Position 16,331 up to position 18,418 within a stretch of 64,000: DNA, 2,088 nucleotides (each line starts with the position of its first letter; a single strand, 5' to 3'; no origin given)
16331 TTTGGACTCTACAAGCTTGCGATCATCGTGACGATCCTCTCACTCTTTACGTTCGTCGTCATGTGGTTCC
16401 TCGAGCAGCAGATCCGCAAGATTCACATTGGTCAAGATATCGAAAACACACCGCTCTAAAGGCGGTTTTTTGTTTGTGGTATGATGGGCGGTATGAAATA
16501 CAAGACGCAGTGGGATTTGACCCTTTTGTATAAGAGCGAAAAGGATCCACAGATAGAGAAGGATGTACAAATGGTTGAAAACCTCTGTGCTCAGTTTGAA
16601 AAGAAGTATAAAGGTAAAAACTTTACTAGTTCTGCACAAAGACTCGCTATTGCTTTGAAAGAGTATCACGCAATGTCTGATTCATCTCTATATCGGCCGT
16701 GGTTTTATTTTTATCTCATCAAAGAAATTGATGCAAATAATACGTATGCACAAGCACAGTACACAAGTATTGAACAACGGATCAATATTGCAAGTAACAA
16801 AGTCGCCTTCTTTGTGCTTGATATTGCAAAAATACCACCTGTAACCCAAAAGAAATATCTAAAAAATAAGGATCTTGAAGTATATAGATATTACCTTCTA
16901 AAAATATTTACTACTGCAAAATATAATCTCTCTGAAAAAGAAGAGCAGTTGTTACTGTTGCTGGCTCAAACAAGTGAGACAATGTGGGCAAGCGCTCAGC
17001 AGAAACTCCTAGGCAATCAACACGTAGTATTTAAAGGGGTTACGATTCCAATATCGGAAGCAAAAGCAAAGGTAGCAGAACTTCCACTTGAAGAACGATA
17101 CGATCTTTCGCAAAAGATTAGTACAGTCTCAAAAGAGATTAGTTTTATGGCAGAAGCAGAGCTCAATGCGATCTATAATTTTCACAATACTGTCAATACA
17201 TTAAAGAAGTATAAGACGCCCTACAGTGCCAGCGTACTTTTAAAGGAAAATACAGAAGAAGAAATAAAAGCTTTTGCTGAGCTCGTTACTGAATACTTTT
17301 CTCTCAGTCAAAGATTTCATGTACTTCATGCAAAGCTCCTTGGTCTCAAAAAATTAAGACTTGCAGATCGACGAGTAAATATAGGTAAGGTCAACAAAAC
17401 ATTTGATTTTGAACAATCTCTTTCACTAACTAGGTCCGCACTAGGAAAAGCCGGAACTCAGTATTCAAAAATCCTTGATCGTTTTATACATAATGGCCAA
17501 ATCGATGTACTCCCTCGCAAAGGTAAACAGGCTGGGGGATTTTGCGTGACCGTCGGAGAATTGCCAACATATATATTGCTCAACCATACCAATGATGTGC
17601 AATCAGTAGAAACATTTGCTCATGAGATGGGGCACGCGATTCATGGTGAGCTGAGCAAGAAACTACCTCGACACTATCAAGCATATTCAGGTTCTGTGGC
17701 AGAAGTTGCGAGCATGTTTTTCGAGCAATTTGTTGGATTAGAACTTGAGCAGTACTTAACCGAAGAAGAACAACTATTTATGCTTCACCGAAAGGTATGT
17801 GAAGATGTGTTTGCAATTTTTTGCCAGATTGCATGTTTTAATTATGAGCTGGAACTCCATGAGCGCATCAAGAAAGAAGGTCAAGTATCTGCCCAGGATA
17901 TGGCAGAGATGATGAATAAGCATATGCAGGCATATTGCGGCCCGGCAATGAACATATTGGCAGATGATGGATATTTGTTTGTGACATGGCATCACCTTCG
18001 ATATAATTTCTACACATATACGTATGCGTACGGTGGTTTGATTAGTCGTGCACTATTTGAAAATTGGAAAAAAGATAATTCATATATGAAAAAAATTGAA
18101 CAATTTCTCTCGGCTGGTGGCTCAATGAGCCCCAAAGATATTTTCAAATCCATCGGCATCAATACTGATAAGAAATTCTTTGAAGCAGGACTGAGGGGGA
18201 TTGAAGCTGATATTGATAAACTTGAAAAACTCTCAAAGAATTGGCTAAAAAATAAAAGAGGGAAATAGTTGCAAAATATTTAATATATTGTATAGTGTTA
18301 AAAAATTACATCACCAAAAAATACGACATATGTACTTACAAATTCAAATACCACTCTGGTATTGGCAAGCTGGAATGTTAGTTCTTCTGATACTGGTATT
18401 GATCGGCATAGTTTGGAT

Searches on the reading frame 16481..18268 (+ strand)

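Call 82: search_protein_families(library=pfam, proteins=[window:16481-18268:+], max_evalue=0.001)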
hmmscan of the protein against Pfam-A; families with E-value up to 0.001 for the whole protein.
window:16481-18268:+ (595 aa): 2 families
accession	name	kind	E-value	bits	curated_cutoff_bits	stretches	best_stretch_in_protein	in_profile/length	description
PF01432.26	Peptidase_M3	-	3e-30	106.4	27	1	217-564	78-447/457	Peptidase family M3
PF08439.15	Peptidase_M3_N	-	1e-09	38.9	25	1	115-170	2-58/70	Oligopeptidase F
